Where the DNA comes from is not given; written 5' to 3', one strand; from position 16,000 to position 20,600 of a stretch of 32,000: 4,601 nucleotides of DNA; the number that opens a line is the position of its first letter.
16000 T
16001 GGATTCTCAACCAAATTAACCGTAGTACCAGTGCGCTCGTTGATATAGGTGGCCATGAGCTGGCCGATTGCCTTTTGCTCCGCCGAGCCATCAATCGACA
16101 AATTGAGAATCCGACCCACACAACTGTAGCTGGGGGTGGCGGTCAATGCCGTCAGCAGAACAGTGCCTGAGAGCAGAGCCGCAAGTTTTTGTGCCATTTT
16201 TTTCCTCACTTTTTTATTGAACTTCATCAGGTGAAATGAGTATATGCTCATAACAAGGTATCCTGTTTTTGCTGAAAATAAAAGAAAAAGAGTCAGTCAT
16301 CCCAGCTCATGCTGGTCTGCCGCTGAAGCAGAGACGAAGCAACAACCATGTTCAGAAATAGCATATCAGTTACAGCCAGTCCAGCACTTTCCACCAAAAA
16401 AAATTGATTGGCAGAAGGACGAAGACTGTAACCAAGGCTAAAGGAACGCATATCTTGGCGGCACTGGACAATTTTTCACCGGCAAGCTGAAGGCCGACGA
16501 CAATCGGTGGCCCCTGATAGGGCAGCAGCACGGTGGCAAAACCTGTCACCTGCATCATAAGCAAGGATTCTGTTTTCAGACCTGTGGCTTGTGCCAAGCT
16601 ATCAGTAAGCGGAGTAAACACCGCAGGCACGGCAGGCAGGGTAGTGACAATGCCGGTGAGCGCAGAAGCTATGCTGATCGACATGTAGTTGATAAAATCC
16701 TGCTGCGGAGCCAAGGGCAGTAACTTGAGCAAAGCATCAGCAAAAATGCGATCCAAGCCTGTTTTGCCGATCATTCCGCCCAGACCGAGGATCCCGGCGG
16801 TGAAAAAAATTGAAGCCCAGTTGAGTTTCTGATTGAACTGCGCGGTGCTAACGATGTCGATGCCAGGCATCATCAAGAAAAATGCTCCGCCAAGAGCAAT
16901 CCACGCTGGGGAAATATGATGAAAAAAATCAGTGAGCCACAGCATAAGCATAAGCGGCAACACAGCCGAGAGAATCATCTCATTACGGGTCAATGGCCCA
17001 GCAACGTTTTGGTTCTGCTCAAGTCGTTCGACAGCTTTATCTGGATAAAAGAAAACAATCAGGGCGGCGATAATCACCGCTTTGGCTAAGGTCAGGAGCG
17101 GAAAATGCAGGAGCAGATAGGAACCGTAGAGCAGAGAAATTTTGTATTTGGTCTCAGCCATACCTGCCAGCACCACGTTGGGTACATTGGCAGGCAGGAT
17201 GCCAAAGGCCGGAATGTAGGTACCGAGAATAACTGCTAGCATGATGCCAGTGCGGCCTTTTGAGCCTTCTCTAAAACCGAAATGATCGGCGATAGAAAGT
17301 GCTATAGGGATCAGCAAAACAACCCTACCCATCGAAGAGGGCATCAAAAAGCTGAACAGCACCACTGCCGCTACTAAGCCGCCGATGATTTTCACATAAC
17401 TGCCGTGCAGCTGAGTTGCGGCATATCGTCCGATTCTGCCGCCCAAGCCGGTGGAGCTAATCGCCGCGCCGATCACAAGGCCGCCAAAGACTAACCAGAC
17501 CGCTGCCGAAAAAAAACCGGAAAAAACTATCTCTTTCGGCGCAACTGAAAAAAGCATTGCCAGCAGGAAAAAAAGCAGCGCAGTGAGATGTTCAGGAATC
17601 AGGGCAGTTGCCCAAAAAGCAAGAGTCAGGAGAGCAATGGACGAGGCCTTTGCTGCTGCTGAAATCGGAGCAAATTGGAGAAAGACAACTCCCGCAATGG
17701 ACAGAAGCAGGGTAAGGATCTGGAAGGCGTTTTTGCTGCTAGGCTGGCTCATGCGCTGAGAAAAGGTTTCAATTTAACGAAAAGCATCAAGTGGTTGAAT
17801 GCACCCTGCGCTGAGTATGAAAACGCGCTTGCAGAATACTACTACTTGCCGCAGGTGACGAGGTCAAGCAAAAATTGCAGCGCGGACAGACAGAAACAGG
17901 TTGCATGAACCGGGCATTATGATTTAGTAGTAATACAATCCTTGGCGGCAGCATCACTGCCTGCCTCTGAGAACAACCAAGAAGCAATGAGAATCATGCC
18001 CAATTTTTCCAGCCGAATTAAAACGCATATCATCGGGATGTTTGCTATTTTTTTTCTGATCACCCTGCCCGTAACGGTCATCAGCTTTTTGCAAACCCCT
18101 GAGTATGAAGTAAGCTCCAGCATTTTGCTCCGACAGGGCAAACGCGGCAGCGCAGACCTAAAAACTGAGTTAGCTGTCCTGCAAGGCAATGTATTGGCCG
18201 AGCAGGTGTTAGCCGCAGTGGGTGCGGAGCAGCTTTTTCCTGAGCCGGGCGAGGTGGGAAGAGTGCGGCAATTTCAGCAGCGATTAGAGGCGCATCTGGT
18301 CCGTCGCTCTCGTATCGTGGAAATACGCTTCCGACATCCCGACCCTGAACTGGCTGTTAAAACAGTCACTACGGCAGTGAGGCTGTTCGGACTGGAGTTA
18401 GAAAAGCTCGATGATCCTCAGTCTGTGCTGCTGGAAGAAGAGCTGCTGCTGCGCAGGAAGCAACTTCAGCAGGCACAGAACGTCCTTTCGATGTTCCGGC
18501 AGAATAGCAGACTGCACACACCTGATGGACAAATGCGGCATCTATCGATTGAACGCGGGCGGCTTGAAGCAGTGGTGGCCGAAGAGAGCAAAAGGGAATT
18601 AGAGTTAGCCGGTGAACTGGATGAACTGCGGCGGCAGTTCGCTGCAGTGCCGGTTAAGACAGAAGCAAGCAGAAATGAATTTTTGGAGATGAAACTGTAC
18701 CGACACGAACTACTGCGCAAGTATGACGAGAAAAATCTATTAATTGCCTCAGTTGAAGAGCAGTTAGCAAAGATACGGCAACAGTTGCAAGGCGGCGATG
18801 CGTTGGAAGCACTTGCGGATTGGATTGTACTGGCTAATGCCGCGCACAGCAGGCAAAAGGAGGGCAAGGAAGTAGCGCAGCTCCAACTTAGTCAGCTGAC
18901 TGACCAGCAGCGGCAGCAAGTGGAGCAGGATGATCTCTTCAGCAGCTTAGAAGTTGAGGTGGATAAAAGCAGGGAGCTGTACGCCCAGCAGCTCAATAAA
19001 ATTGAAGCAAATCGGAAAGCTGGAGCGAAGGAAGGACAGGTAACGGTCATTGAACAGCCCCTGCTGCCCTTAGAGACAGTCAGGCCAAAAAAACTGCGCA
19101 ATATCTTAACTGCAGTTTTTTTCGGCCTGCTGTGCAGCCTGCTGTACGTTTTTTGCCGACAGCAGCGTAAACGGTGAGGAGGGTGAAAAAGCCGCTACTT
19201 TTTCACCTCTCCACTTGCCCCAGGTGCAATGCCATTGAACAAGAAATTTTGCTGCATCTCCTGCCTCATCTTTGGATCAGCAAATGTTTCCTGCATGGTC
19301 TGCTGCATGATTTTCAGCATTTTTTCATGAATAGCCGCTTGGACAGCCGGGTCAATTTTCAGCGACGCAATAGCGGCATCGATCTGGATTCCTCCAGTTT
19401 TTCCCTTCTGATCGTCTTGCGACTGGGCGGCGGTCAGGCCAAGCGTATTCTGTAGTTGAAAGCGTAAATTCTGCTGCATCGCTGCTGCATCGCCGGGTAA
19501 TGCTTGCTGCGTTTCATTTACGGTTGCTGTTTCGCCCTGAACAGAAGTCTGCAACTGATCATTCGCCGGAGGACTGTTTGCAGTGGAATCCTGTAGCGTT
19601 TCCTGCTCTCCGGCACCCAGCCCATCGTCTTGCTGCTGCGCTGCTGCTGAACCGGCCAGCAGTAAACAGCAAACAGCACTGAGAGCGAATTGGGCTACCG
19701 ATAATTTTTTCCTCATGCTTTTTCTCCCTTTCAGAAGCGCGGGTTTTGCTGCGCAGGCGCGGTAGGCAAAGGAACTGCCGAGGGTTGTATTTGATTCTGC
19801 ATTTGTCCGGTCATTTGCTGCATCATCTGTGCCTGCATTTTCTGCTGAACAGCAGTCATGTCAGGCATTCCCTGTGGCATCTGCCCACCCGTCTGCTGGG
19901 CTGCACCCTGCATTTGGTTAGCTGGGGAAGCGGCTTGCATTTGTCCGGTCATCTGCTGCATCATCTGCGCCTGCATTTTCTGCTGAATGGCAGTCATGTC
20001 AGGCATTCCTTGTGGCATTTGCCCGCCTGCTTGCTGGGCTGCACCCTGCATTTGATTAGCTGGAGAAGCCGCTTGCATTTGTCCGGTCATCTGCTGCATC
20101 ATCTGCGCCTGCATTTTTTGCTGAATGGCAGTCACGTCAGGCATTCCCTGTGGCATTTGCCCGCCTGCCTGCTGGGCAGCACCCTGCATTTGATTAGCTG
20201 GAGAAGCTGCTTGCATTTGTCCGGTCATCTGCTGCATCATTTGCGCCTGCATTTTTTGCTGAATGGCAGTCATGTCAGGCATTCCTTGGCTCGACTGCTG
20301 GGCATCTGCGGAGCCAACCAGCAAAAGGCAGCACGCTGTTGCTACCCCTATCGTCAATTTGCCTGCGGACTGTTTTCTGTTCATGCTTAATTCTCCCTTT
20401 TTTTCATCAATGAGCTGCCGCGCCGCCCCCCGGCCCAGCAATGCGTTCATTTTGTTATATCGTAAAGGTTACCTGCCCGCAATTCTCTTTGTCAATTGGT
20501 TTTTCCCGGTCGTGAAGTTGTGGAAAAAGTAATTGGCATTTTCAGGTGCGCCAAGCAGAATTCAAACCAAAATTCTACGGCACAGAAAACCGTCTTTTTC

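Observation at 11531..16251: ATPase-less six-gene operon coupling two orphan periplasmic binding proteins, a beta-helix protein and two TPR proteins to a YedE-family channel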

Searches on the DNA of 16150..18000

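Call 101: search_rna_families(source=window, start=16150, end=18000, threshold=evalue, max_evalue=1)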
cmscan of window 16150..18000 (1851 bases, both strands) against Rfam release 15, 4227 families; matches with E-value up to 1: 1.
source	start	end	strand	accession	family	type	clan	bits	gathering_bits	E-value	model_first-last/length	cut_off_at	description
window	16209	16290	+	RF00732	mir-305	Gene; miRNA;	-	19.7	66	0.47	1-73/73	no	mir-305 microRNA precursor family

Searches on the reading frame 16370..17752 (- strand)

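Call 3: search_protein_families(library=pfam, proteins=[window:16370-17752:-], max_evalue=0.01)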
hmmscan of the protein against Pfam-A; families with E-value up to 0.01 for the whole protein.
window:16370-17752:- (460 aa): 2 families
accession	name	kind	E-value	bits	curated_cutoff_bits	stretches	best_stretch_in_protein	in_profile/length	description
PF00939.25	Na_sulph_symp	-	3.9e-30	105.7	27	1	13-460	7-472/472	Sodium:sulfate symporter transmembrane region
PF03600.22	CitMHS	-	3.2e-26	92.7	31.9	1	45-400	2-332/336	Citrate transporter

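Call 4: search_protein_families(library=ncbifam, proteins=[window:16370-17752:-], max_evalue=0.01)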
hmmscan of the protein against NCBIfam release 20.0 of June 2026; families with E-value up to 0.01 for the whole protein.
window:16370-17752:- (460 aa): 1 family
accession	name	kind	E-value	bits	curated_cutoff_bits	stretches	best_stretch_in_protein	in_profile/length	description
TIGR00785.1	dass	subfamily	9.9e-33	113.5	198.6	1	38-454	15-444/444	DASS family sodium-coupled anion symporter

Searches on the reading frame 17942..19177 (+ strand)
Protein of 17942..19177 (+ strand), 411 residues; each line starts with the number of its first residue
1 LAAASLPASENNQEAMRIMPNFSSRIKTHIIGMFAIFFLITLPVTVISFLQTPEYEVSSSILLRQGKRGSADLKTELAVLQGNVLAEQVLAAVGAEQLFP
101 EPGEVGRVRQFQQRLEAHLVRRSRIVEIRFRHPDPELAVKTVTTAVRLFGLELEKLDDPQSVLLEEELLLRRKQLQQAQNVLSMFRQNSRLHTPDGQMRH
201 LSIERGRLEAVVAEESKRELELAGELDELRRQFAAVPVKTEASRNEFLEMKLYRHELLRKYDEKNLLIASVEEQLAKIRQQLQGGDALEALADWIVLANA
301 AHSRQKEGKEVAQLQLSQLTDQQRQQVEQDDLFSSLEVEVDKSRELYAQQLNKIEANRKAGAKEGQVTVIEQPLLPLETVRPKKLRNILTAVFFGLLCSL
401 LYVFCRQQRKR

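Call 8: search_protein_families(library=pfam, proteins=[window:17942-19177:+], max_evalue=0.001)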
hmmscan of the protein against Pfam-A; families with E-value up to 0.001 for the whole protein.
window:17942-19177:+ (411 aa): 1 family
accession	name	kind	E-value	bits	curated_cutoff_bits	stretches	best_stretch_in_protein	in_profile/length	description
PF13807.11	GNVR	-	1.6e-10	41.1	27.7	1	329-407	4-81/82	G-rich domain on putative tyrosine kinase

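Call 9: search_protein_families(library=ncbifam, proteins=[window:17942-19177:+], max_evalue=0.001)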
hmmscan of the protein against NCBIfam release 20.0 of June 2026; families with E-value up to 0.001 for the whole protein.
window:17942-19177:+ (411 aa): 4 families
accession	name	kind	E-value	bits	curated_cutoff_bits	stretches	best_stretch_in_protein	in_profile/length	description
TIGR01005.1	eps_transp_fam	subfamily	5.9e-06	24.7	411.7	0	272-410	322-456/754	exopolysaccharide transport protein family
TIGR01010.1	BexC_CtrB_KpsE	subfamily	1.3e-05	24.5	437.5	1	266-398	214-346/362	polysaccharide export inner-membrane protein, BexC/CtrB/KpsE family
NF007350.0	PRK09841.1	equivalog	0.00015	20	1248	0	335-411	374-451/726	tyrosine-protein kinase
NF008568.0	PRK11519.1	equivalog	0.00024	19.4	1068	1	336-407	375-447/720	tyrosine-protein kinase Wzc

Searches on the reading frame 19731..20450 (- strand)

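Call 8: search_protein_families(library=pfam, proteins=[window:19731-20450:-], max_evalue=0.001)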
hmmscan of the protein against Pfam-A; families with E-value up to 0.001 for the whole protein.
window:19731-20450:- (239 aa): 3 families
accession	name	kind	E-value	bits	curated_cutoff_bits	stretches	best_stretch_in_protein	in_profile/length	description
PF15220.11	HILPDA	-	1.3e-06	28.8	27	0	116-152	22-58/63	Hypoxia-inducible lipid droplet-associated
PF11159.13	DUF2939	-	0.00021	22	24.8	0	59-106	36-83/93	Protein of unknown function (DUF2939)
PF20099.4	DUF6489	-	0.00031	21.1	23.6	0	102-132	19-49/80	Family of unknown function (DUF6489)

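Call 9: search_protein_families(library=ncbifam, proteins=[window:19731-20450:-], max_evalue=0.001)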
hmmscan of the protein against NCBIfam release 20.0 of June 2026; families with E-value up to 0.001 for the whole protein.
window:19731-20450:- (239 aa): 0 families
